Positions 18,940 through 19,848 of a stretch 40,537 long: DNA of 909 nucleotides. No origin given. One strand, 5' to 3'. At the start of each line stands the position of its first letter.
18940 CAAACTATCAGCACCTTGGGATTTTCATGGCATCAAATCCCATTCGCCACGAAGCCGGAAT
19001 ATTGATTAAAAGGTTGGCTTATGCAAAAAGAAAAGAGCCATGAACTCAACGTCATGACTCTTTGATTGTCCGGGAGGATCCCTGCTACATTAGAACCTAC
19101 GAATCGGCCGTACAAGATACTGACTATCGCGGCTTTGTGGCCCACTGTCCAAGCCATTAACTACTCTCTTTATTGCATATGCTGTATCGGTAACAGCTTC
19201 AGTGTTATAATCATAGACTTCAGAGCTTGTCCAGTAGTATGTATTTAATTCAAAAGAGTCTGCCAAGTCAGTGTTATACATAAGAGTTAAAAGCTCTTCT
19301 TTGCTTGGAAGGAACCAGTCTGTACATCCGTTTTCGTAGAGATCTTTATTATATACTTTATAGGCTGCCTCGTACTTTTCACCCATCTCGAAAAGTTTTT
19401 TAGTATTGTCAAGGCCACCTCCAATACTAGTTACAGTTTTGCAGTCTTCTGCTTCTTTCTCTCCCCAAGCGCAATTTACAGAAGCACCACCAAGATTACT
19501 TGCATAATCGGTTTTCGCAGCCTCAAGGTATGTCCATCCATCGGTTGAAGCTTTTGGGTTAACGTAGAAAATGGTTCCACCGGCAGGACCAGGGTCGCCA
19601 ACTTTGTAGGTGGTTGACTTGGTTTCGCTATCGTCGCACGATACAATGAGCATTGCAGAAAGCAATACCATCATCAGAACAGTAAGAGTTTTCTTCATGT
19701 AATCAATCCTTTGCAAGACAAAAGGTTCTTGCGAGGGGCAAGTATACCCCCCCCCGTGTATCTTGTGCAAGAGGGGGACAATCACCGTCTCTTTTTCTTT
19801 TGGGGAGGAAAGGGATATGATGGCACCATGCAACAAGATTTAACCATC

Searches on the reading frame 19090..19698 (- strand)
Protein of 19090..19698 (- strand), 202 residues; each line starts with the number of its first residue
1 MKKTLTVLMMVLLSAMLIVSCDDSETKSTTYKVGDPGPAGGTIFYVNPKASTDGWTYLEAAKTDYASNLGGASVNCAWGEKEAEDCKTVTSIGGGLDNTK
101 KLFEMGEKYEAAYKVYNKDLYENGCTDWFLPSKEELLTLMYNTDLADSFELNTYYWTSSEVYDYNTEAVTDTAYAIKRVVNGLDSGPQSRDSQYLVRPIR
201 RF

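Call 5: search_protein_families(library=pfam, proteins=[window:19090-19698:-])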
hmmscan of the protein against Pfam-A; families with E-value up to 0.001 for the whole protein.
window:19090-19698:- (202 aa): 1 family
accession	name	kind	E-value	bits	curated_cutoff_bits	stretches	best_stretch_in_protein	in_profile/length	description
PF07603.17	Lcl_C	-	1.3e-05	25.9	34.9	1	119-200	38-117/117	Lcl C-terminal domain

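Call 9: find_encoding_contigs(protein=window:19090-19698:-, flank=3000, max_places=10)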
Protein window:19090-19698:- (202 aa): no gene with exactly this product is on record in the collection.

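Call 17: find_homologous_proteins(query=window:19090-19698:-)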
Query window:19090-19698:- (202 aa): 136 proteins with E <= 0.001 among 278 candidates; the best 120 are listed.
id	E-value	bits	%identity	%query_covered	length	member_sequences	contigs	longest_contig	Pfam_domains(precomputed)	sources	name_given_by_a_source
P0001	3.0e-132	456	100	100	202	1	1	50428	PF07603.18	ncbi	-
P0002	5.5e-91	322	72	100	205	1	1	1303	PF07603.18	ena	-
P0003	1.4e-54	203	53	100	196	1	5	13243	-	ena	-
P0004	1.2e-49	187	51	100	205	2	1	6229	PF07603.18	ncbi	-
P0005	3.6e-44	169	50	100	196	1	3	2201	PF07603.18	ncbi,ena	-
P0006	9.6e-43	164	47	100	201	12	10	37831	PF07603.18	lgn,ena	-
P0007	5.6e-41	158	50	100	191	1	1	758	PF07603.18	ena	-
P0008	3.1e-40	156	48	100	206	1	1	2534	-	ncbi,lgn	-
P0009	3.1e-40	156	46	100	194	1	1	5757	PF07603.18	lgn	-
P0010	4.5e-40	155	45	100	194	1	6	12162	PF07603.18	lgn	-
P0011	1.4e-39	154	47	100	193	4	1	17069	PF07603.18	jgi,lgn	-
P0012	2.2e-39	153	45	89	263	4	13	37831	PF09479.17,PF07603.18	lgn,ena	-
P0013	2.9e-39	153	50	100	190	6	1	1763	PF07603.18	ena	-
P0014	7.3e-38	148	49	100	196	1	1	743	PF07603.18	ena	-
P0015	2.1e-36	143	47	100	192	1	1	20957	PF07603.18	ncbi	-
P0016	3.0e-27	114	43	100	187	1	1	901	PF07603.18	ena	-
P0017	1.2e-26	112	44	100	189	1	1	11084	PF07603.18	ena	-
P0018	2.0e-26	111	44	100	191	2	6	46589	PF07603.18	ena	-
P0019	2.3e-26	111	41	100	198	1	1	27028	PF07603.18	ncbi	-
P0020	3.0e-26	110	42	100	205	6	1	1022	PF07603.18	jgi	jgi:hypothetical protein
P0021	1.4e-25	108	41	100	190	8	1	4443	PF07603.18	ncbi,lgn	-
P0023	1.5e-22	98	42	96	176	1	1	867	PF07603.18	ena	-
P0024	2.0e-22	98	43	100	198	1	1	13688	PF07603.18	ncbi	-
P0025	2.2e-22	98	43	100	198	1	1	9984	PF07603.18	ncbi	-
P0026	3.3e-22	97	43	100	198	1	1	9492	PF07603.18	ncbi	-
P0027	1.3e-21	95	39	100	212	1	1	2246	PF07603.18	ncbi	-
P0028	1.4e-21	95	41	100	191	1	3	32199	PF07603.18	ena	-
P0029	4.8e-21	93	39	100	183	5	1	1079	PF07603.18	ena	-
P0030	5.7e-21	93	39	87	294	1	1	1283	PF07603.18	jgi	jgi:hypothetical protein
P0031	1.3e-20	92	38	100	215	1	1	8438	PF07603.18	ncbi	-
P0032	3.4e-20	91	40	69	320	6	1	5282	PF09479.17,PF07603.18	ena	-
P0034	3.1e-19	87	38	91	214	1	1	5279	PF07603.18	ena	-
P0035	3.2e-19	87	38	100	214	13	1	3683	PF07603.18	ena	-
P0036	4.3e-18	84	36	100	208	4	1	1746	PF07603.18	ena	-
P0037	9.3e-18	83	40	100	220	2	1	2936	PF07603.18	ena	-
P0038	9.6e-18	83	36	85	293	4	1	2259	PF09479.17,PF07603.18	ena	-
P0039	2.6e-17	81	36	99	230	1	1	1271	PF07603.18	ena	-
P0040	3.7e-17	81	40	100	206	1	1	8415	PF07603.18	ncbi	-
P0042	6.6e-17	80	31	85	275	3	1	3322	PF09479.17,PF07603.18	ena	-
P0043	1.3e-16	79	37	99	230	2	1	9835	PF07603.18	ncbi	-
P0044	2.5e-16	78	37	99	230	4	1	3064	PF07603.18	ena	-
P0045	3.6e-16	77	38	85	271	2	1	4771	PF09479.17,PF07603.18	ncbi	-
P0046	4.3e-16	77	34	85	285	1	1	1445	PF07603.18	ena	-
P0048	1.1e-15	76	34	85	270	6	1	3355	PF09479.17,PF07603.18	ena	-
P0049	2.0e-15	75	35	89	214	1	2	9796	PF07603.18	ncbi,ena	-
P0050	2.5e-15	75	40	85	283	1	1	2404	PF09479.17,PF07603.18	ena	-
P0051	3.9e-15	74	34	85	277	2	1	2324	PF09479.17,PF07603.18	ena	-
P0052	5.4e-15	74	37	85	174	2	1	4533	PF07603.18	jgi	jgi:hypothetical protein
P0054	9.9e-15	73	40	53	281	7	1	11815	PF09479.17,PF07603.18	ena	-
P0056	2.3e-14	71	37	100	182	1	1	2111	PF07603.18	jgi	jgi:hypothetical protein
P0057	2.7e-14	71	35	100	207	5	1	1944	PF07603.18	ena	-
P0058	2.9e-14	71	33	98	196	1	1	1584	PF07603.18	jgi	jgi:hypothetical protein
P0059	3.1e-14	71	36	88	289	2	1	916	PF07603.18,PF20578.5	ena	-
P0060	4.7e-14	70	38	85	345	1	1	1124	PF07603.18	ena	-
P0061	8.7e-14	70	33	100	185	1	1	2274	PF07603.18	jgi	jgi:hypothetical protein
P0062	1.0e-13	69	32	96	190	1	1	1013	PF07603.18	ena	-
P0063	1.2e-13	69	32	85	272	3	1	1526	PF09479.17,PF07603.18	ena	-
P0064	2.7e-13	68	36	100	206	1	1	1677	PF07603.18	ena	-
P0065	4.5e-13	67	35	87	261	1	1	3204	PF07603.18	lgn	-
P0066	9.5e-13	66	37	84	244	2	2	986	PF07603.18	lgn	-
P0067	1.1e-12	66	34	86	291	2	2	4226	PF09479.17,PF07603.18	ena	-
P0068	2.4e-12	65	37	85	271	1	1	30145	PF09479.17,PF07603.18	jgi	-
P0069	3.2e-12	64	33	100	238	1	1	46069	PF07603.18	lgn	-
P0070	3.4e-12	64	35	85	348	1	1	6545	PF07603.18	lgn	-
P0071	4.5e-12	64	36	85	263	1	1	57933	PF09479.17,PF07603.18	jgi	-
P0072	4.5e-12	64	32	100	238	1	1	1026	PF07603.18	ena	-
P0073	5.7e-12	64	36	92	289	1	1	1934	PF07603.18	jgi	jgi:hypothetical protein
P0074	8.7e-12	63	34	100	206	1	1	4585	PF07603.18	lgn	-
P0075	1.0e-11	63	31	100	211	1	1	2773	PF07603.18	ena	-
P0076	2.0e-11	62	32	84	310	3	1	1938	PF07603.18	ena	-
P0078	7.4e-11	60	32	84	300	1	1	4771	PF09479.17,PF07603.18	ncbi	-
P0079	1.0e-10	60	33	79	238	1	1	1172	PF07603.18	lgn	-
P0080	1.3e-10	59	33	86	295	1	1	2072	PF09479.17,PF07603.18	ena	-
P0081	1.7e-10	59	32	91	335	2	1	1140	PF07603.18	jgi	-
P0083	9.2e-10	56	34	86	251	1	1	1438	PF07603.18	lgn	-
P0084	1.5e-9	56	33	85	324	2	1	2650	PF07603.18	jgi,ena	jgi:hypothetical protein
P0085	2.0e-9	55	31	86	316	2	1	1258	PF09479.17,PF07603.18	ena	-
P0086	2.7e-9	55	31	95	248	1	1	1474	PF07603.18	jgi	jgi:hypothetical protein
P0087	3.2e-9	55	32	97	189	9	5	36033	PF07603.18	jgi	-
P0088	6.0e-9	54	35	86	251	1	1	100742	PF07603.18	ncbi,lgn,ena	-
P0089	6.9e-9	54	34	89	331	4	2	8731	PF07603.18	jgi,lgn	-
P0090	1.1e-8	53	31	86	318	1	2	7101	PF07603.18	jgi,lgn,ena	-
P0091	1.8e-8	52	32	92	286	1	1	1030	PF07603.18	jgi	jgi:hypothetical protein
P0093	2.2e-8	52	30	87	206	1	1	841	PF07603.18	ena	-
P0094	2.8e-8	52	33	88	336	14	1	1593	PF07603.18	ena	-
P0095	3.6e-8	51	33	73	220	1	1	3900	PF07603.18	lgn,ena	-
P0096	3.8e-8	51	31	87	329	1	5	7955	PF07603.18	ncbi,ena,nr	ncbi:MAG: DUF1566 domain-containing protein [Ilumatobacteraceae bacterium]|nr:DUF1566 domain-contain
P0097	3.9e-8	51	34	85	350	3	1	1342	PF09479.17,PF07603.18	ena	-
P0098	6.5e-8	50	32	89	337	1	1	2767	PF07603.18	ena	-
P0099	7.4e-8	50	30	87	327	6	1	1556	PF07603.18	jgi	jgi:hypothetical protein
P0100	1.8e-7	49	31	89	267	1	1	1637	PF07603.18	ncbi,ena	-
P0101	1.9e-7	49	38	65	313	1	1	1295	PF16410.11,PF07603.18,PF22243.3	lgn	-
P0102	2.8e-7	48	31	89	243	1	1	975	PF07603.18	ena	-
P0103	3.9e-7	48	33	88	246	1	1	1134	PF07603.18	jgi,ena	jgi:hypothetical protein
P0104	4.5e-7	48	32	89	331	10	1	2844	PF07603.18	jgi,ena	-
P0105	4.9e-7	48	34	85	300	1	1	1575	PF07603.18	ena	-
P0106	5.9e-7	47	33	89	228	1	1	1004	PF07603.18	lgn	-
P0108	6.8e-7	47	32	67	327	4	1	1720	PF07603.18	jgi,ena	-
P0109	9.3e-7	47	30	85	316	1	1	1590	PF09479.17,PF07603.18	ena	-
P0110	1.0e-6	47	33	84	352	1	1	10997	PF07603.18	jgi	jgi:hypothetical protein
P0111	1.3e-6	46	33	85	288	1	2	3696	PF07603.18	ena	-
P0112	1.7e-6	46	33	85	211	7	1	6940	PF07603.18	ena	-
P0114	3.4e-6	45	31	97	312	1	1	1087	PF07603.18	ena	-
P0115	3.5e-6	45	32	89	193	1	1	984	PF07603.18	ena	-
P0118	4.5e-6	44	32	85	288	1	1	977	PF07603.18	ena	-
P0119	4.9e-6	44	31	85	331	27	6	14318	PF07603.18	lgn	-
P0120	6.2e-6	44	31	84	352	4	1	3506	PF07603.18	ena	-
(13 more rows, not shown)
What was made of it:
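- On DUF1566 / Lcl_C domain proteins (PF07603): The precomputed annotation of the identical protein P0001 and of most homologues lists PF07603 (call 17).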

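Call 18: find_encoding_contigs(protein=P0002, flank=2000, max_places=6)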
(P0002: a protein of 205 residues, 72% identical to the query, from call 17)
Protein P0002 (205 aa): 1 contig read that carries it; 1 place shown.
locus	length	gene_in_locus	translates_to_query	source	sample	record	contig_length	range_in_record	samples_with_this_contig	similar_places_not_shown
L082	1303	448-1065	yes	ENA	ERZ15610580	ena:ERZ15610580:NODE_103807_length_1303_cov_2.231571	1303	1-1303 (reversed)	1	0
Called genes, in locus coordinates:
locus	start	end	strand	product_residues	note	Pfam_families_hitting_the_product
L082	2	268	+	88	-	?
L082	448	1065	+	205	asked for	PF07603:Lcl_C (weak)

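Call 19: find_encoding_contigs(protein=P0003, flank=2000, max_places=6)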
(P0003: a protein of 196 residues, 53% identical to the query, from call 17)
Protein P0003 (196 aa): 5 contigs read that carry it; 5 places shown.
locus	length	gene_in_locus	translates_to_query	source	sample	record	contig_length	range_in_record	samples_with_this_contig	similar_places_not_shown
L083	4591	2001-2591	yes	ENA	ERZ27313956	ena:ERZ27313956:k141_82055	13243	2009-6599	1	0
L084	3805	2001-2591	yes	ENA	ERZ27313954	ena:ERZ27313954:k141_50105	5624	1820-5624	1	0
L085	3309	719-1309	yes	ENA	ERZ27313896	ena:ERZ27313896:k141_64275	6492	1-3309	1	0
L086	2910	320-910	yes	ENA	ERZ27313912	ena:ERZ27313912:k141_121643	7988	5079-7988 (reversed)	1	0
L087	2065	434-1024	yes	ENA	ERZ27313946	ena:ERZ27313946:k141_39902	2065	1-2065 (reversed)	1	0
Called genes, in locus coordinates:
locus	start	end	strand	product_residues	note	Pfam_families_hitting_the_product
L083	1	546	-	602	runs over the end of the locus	PF03050:DDE_Tnp_IS66, PF13817:DDE_Tnp_IS66_C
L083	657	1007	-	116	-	PF05717:TnpB_IS66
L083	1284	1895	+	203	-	PF19789:DUF6273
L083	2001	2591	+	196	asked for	-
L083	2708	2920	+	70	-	-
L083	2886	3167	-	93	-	-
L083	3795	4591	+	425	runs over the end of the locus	PF13173:AAA_14, PF13635:DUF4143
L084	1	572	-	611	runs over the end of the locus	PF03050:DDE_Tnp_IS66, PF13817:DDE_Tnp_IS66_C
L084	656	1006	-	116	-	PF05717:TnpB_IS66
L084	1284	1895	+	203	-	PF19789:DUF6273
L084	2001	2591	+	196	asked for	-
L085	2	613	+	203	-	PF19789:DUF6273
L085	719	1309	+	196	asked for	-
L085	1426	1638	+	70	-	-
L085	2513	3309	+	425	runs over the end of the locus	PF13173:AAA_14, PF13635:DUF4143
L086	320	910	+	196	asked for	-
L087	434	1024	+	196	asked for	-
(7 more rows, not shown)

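Call 20: find_encoding_contigs(protein=P0006, flank=2000, max_places=10)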
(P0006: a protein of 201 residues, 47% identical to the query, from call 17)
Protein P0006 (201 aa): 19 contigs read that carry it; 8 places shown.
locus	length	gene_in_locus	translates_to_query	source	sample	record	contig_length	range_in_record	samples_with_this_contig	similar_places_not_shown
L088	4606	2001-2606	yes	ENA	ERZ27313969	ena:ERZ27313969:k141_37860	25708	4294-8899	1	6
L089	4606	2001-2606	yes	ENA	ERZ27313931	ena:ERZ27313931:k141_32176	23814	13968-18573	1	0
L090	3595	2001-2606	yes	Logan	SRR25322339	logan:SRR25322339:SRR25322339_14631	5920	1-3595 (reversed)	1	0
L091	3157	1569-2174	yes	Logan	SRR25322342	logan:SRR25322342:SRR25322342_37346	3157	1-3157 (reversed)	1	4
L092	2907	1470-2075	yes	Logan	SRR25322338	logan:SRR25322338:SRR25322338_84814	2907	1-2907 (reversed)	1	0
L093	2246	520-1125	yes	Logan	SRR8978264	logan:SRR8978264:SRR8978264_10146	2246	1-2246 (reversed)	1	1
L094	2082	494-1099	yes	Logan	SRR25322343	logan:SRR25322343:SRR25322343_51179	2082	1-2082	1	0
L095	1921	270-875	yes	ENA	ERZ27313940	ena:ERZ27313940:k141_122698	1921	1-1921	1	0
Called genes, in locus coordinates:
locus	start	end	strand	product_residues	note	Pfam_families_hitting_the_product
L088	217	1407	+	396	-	PF01548:DEDD_Tnp_IS110, PF02371:Transposase_20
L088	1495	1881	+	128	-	PF02566:OsmC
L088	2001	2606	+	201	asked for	PF07603:Lcl_C (weak)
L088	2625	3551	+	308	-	PF09479:Flg_new, PF05725:FNIP (faint), PF13306:LRR_5, PF13855:LRR_8 (faint)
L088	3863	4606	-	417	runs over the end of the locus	PF13173:AAA_14, PF13635:DUF4143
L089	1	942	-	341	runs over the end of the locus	PF01073:3Beta_HSD, PF01370:Epimerase, PF02719:Polysacc_synt_2 (weak), PF04321:RmlD_sub_bind, PF16363:GDP_Man_Dehyd (weak), PF07993:NAD_binding_4, PF13460:NAD_binding_10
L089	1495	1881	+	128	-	PF02566:OsmC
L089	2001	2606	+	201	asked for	PF07603:Lcl_C (weak)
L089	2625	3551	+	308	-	PF09479:Flg_new, PF05725:FNIP (faint), PF13306:LRR_5, PF13855:LRR_8 (faint)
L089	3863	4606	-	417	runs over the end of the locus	PF13173:AAA_14, PF13635:DUF4143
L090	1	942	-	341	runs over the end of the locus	PF01073:3Beta_HSD, PF01370:Epimerase, PF02719:Polysacc_synt_2 (weak), PF04321:RmlD_sub_bind, PF16363:GDP_Man_Dehyd (weak), PF07993:NAD_binding_4, PF13460:NAD_binding_10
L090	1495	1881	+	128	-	PF02566:OsmC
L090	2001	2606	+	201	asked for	PF07603:Lcl_C (weak)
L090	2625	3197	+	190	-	PF09479:Flg_new, PF13306:LRR_5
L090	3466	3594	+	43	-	?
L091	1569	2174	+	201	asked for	PF07603:Lcl_C (weak)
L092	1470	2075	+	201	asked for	PF07603:Lcl_C (weak)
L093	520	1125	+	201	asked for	PF07603:Lcl_C (weak)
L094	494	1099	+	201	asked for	PF07603:Lcl_C (weak)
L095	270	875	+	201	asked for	PF07603:Lcl_C (weak)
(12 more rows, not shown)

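Call 24: list_cluster_members(proteins=[P0001, P0002, P0003, P0006])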
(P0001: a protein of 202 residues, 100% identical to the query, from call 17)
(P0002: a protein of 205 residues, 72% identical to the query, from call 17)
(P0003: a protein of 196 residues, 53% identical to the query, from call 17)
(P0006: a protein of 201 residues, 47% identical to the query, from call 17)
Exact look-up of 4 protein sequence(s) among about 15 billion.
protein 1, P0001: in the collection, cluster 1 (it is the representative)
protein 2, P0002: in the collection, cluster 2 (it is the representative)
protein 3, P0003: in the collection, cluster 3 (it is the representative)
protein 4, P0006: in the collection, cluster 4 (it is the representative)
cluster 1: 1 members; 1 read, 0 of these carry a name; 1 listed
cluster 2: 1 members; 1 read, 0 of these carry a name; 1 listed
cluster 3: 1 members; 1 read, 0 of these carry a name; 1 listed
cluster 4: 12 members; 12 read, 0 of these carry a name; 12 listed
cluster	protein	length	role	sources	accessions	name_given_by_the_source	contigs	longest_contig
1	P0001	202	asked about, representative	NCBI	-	-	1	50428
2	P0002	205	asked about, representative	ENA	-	-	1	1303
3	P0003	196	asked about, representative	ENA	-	-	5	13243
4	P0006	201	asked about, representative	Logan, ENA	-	-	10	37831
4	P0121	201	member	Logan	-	-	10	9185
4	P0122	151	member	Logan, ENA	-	-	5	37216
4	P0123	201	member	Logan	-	-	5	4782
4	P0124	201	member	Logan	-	-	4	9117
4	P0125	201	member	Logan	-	-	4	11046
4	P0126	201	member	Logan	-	-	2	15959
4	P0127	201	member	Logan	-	-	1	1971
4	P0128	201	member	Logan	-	-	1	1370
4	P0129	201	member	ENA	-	-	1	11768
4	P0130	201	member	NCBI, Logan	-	-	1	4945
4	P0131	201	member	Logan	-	-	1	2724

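Call 26: find_encoding_contigs(protein=P0012, flank=1500, max_places=10)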
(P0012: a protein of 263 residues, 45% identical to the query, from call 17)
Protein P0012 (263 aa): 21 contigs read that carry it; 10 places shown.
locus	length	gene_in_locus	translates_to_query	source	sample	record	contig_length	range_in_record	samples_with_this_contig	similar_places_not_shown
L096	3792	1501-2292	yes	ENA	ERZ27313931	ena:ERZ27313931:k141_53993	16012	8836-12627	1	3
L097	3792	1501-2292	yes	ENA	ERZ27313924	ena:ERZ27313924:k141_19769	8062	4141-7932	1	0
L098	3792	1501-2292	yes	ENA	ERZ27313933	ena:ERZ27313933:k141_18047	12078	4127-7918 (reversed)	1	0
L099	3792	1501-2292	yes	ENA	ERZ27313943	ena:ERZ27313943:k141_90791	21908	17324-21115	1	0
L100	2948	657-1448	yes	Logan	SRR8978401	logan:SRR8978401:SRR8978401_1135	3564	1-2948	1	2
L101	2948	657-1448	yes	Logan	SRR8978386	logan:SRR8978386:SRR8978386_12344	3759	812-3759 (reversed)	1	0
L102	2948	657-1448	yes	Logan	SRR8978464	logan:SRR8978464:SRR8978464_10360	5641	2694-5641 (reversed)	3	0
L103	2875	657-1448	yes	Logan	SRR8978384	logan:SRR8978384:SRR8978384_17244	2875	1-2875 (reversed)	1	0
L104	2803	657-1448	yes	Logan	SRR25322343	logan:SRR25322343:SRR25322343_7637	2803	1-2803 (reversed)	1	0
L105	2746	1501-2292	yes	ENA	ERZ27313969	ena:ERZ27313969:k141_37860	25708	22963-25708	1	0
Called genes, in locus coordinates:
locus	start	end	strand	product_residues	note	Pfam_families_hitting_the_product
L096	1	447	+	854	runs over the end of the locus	-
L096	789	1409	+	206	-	PF19789:DUF6273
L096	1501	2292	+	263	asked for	PF09479:Flg_new, PF07603:Lcl_C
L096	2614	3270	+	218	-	PF07603:Lcl_C (weak)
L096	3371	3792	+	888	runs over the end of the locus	PF01391:Collagen (weak), PF01554:MatE, PF03023:MurJ, PF01554:MatE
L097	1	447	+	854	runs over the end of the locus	-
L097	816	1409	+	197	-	PF19789:DUF6273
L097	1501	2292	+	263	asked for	PF09479:Flg_new, PF07603:Lcl_C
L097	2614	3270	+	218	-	PF07603:Lcl_C (weak)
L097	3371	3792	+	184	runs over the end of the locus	?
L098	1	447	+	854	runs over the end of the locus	-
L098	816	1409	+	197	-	PF19789:DUF6273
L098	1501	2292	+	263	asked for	PF09479:Flg_new, PF07603:Lcl_C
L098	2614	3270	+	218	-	PF07603:Lcl_C (weak)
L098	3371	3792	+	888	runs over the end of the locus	PF01391:Collagen (weak), PF01554:MatE, PF03023:MurJ, PF01554:MatE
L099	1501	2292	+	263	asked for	PF09479:Flg_new, PF07603:Lcl_C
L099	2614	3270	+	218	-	PF07603:Lcl_C (weak)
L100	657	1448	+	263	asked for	PF09479:Flg_new, PF07603:Lcl_C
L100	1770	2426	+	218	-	PF07603:Lcl_C (weak)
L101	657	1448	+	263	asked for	PF09479:Flg_new, PF07603:Lcl_C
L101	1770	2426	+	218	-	PF07603:Lcl_C (weak)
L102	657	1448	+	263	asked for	PF09479:Flg_new, PF07603:Lcl_C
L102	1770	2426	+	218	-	PF07603:Lcl_C (weak)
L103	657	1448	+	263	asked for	PF09479:Flg_new, PF07603:Lcl_C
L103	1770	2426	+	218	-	PF07603:Lcl_C (weak)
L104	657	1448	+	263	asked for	PF09479:Flg_new, PF07603:Lcl_C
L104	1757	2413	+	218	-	PF07603:Lcl_C (weak)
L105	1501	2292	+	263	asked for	PF09479:Flg_new, PF07603:Lcl_C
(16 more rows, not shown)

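Call 27: find_encoding_contigs(protein=P0010, flank=1500, max_places=10)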
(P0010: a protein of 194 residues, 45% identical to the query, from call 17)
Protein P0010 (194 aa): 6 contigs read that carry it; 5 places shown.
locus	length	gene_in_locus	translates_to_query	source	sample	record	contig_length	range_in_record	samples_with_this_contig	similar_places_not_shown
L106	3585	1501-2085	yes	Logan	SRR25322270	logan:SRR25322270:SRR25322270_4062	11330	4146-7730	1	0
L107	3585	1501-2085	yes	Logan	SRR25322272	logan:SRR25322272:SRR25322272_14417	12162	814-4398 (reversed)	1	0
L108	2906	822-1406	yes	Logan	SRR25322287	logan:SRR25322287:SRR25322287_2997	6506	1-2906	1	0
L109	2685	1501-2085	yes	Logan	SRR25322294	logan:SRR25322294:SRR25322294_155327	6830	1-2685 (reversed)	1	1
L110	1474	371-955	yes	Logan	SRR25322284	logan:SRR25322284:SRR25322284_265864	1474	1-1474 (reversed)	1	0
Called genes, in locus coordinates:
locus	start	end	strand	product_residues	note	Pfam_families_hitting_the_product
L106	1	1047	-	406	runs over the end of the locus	PF12683:DUF3798, PF27194:TP_0008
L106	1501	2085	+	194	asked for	PF07603:Lcl_C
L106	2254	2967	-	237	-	-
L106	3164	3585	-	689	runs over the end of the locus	-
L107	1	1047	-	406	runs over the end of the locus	PF12683:DUF3798, PF27194:TP_0008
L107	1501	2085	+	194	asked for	PF07603:Lcl_C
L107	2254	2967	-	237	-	-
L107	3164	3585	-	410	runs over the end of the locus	?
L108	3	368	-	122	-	?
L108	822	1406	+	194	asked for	PF07603:Lcl_C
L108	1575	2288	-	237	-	-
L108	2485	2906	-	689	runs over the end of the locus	-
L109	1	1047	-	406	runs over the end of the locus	PF12683:DUF3798, PF27194:TP_0008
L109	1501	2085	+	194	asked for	PF07603:Lcl_C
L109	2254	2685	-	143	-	?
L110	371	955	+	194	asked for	PF07603:Lcl_C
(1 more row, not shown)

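Call 28: find_encoding_contigs(protein=P0018, flank=1500, max_places=10)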
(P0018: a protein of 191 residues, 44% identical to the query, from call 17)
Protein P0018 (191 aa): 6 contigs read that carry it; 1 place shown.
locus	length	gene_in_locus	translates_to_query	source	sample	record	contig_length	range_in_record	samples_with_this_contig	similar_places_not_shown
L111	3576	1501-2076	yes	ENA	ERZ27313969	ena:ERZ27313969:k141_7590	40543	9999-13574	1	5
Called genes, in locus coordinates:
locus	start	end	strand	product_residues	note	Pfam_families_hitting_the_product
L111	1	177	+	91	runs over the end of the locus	PF03683:UPF0175 (weak)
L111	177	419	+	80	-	PF11848:DUF3368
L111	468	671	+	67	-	PF11848:DUF3368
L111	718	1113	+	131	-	PF08238:Sel1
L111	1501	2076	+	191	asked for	PF07603:Lcl_C (weak)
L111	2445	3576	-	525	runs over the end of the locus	PF00664:ABC_membrane (weak), PF00005:ABC_tran, PF02463:SMC_N (faint), PF13304:AAA_21 (faint)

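Call 33: find_related_loci(query=A3, collection=metagenome_contigs, flank=1500)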
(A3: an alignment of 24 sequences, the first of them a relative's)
Query A3 (202 aa) in metagenome_contigs; peptide patterns used: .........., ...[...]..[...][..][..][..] (x = any residue, [..] = any of these).
600 stretches matched a pattern (row limit reached: there are more); 94 encode a relative of the query (tblastn E <= 1e-3); the best 80 are kept; 80 distinct loci.
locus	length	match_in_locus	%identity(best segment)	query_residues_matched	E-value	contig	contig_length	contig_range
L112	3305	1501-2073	35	1-202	9e-24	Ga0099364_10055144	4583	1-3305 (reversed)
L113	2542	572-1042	39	18-164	1e-22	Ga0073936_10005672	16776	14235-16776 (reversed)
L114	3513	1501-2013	33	18-202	8e-21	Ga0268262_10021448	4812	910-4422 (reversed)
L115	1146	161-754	30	4-202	7e-21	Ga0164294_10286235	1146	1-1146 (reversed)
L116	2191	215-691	35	31-200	4e-20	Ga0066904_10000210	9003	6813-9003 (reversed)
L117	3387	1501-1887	38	31-160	3e-19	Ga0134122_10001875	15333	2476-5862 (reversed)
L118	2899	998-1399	39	31-161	3e-19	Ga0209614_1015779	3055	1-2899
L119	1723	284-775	37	31-202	2e-19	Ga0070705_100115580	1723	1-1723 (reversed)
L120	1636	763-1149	39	31-165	3e-19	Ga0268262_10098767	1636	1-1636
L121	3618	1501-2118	28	1-202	4e-19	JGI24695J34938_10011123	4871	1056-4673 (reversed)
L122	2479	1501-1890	42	31-160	3e-19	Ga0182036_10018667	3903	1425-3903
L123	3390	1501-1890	42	31-160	6e-19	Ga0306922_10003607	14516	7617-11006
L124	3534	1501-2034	33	31-202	7e-19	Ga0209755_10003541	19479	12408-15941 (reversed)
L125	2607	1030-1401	39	34-160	1e-18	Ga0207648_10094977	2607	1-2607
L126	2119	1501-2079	30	4-201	9e-19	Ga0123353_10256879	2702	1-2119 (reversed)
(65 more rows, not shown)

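Call 38: find_encoding_contigs(protein=P0005, flank=1500, max_places=10)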
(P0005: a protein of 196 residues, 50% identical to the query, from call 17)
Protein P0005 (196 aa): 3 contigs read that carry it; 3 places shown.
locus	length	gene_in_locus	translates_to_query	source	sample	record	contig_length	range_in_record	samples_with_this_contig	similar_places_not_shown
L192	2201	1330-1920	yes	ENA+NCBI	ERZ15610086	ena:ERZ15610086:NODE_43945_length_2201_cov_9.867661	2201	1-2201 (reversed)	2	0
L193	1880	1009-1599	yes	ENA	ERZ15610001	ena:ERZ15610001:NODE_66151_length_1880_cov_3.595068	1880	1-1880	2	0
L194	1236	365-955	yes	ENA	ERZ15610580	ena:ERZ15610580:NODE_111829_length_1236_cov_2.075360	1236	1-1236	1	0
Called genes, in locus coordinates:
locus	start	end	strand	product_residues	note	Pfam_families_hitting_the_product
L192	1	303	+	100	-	?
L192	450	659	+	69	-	-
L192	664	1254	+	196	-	PF19789:DUF6273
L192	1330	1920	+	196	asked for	PF07603:Lcl_C (weak)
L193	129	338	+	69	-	-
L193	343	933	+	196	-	PF19789:DUF6273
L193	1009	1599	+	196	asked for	PF07603:Lcl_C (weak)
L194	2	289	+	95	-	?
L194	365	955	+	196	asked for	PF07603:Lcl_C (weak)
